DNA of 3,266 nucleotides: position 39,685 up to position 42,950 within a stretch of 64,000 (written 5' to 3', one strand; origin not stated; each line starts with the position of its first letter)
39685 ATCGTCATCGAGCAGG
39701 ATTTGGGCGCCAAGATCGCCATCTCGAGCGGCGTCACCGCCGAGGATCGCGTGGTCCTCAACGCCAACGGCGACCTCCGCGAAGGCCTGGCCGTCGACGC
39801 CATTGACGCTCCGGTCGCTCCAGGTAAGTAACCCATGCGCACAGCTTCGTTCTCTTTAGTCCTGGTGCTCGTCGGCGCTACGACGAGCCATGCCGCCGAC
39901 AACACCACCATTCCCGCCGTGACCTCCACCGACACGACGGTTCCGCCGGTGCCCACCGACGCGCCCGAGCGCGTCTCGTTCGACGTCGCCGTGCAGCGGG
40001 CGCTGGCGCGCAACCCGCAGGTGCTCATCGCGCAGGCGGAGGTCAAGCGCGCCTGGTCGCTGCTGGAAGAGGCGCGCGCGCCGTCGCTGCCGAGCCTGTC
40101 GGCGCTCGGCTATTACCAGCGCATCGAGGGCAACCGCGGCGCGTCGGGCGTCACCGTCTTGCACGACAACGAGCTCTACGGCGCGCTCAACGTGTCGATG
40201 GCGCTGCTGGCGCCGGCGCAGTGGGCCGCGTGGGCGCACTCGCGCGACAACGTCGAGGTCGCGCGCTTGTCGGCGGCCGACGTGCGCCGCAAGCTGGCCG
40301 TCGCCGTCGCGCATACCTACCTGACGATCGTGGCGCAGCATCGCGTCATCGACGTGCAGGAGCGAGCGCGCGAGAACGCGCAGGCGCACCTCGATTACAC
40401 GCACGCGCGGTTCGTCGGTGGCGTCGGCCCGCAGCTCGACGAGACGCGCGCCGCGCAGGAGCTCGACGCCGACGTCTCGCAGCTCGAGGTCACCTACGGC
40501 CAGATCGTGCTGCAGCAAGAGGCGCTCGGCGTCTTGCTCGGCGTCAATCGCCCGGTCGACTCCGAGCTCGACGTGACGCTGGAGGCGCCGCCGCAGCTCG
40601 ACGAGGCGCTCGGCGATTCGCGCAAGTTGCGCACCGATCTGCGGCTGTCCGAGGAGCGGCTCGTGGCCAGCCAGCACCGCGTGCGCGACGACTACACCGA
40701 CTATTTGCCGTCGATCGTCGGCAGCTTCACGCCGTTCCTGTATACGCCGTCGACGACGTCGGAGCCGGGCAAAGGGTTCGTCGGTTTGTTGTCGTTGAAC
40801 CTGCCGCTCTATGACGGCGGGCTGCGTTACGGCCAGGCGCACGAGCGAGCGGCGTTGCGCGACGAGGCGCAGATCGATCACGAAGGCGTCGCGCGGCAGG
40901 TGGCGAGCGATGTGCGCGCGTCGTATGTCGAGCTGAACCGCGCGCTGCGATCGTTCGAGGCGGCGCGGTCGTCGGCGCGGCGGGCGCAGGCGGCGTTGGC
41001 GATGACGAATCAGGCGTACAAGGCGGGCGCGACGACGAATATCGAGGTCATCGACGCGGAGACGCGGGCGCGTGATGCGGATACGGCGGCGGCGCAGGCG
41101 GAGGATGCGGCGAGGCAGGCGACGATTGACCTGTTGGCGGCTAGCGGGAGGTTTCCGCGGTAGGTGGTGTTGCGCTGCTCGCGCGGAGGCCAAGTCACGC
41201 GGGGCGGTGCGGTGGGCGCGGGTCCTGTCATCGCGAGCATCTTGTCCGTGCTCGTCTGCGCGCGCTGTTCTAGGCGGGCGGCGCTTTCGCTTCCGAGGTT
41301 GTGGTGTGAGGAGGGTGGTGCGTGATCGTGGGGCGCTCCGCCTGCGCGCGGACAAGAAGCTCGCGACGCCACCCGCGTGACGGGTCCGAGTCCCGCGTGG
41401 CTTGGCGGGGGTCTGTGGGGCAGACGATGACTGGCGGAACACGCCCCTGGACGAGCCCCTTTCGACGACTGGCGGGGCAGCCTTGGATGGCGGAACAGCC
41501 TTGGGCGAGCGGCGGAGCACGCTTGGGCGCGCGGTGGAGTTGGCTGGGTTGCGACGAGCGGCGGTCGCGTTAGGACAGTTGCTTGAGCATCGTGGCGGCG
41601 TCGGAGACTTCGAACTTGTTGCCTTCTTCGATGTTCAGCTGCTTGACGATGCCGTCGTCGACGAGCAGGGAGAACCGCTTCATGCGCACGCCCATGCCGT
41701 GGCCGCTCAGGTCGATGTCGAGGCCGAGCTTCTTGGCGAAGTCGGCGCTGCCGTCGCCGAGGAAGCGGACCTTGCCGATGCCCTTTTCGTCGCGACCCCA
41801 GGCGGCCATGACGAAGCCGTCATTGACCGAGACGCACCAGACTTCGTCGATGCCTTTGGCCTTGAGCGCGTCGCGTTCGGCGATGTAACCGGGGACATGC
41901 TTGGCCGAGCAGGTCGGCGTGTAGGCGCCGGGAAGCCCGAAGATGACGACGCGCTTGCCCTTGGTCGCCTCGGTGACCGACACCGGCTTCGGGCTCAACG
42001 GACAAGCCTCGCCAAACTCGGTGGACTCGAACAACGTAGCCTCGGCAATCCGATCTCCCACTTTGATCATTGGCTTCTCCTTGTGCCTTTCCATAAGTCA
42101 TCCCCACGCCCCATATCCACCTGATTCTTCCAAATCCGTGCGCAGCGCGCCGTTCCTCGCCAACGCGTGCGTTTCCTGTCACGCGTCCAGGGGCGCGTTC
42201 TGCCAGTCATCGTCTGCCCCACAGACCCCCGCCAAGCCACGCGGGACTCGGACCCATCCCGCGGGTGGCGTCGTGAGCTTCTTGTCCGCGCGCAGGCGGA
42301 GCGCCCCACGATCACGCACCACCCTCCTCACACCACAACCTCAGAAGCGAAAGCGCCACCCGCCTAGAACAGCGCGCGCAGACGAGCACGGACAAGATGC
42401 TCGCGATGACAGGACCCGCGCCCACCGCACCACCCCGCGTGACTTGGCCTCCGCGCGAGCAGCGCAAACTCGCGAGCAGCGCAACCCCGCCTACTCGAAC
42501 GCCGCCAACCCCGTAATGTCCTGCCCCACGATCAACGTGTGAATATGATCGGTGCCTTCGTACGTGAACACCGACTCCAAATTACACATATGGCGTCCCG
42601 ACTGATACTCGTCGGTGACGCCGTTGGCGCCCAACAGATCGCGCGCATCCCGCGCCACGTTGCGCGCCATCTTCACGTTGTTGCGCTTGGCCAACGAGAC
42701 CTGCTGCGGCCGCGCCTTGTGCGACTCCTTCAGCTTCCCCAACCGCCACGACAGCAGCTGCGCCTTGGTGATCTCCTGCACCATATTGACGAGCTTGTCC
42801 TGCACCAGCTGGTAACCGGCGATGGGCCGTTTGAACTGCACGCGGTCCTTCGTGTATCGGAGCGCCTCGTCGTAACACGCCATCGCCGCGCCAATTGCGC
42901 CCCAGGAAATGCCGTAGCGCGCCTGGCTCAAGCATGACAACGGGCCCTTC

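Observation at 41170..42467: Two inverted copies of a 284-bp structured repeat bracket a peroxiredoxin gene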

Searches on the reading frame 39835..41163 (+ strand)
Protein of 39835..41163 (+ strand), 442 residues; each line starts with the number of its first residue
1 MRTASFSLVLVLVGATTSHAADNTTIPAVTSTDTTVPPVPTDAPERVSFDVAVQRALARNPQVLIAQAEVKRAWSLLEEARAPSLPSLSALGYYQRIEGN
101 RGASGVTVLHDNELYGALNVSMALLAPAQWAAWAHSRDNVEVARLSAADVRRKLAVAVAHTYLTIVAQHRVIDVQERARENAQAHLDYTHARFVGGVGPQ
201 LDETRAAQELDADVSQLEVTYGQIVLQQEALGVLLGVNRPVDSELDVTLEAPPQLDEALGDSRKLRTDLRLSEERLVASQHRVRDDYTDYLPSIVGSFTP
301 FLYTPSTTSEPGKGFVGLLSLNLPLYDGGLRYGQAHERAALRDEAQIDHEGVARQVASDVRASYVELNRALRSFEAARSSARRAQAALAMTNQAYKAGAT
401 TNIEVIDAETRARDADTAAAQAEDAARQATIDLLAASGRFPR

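Call 8: search_protein_families(library=pfam, proteins=[window:39835-41163:+])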
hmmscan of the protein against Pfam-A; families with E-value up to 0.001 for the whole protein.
window:39835-41163:+ (442 aa): 1 family
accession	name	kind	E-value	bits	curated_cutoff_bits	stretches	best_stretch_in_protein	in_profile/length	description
PF02321.23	OEP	-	3.4e-40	138.3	22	2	255-438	1-187/187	Outer membrane efflux protein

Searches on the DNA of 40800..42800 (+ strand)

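Call 5: search_rna_families(source=window, start=40800, end=42800, threshold=evalue, max_evalue=1)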
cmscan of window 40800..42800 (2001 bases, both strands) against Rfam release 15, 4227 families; matches with E-value up to 1: 1.
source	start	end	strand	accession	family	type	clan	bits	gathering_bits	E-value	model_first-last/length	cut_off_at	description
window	41505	41578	+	RF02040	HOTTIP_1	Gene; lncRNA;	-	23.3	50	0.033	1-57/57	no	HOXA transcript at the distal tip, conserved region 1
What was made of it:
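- On Known structured RNA family (Rfam 15): The only hit is a chance match to HOTTIP_1 (23.3 bits against a gathering score of 50), and it lies outside the arms (call 5).
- No Rfam family matches (call 5).
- Tried and rejected: Only a chance lncRNA hit (call 5).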

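Call 23: search_dna_similar(query=window:41160-41460:+, collection=plasmids, mode=distant, max_evalue=0.001)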
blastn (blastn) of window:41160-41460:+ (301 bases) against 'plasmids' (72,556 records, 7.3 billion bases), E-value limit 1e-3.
No match.
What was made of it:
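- Tried and rejected: Plasmid collection, distant BLASTN with an arm: no match (call 23).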

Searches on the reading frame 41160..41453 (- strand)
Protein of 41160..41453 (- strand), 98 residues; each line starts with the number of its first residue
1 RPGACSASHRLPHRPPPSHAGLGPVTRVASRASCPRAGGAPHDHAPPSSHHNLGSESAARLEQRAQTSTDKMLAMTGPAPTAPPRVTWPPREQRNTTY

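Call 42: find_homologous_proteins(query=window:41161-41448:-, max_evalue=0.001)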
Query seq(96 aa): 20 candidates shared short words with the query, none scored E <= 0.001.
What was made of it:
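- Tried and rejected: One found nothing (call 42).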

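Call 70: search_protein_representatives(protein=window:41160-41453:-)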
Query: 98 residues. Proteins with E-value up to 0.001 (for the whole library): 1; up to 1e-10: 0; up to 1e-30: 0. The best 1 are listed.
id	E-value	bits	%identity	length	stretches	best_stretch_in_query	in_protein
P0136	4.2e-06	43.6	-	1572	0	-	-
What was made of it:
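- No ORF-called copies among billions of predicted proteins (calls 42, 70).
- Tried and rejected: The other found a single biased hit without a passing stretch (call 70).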
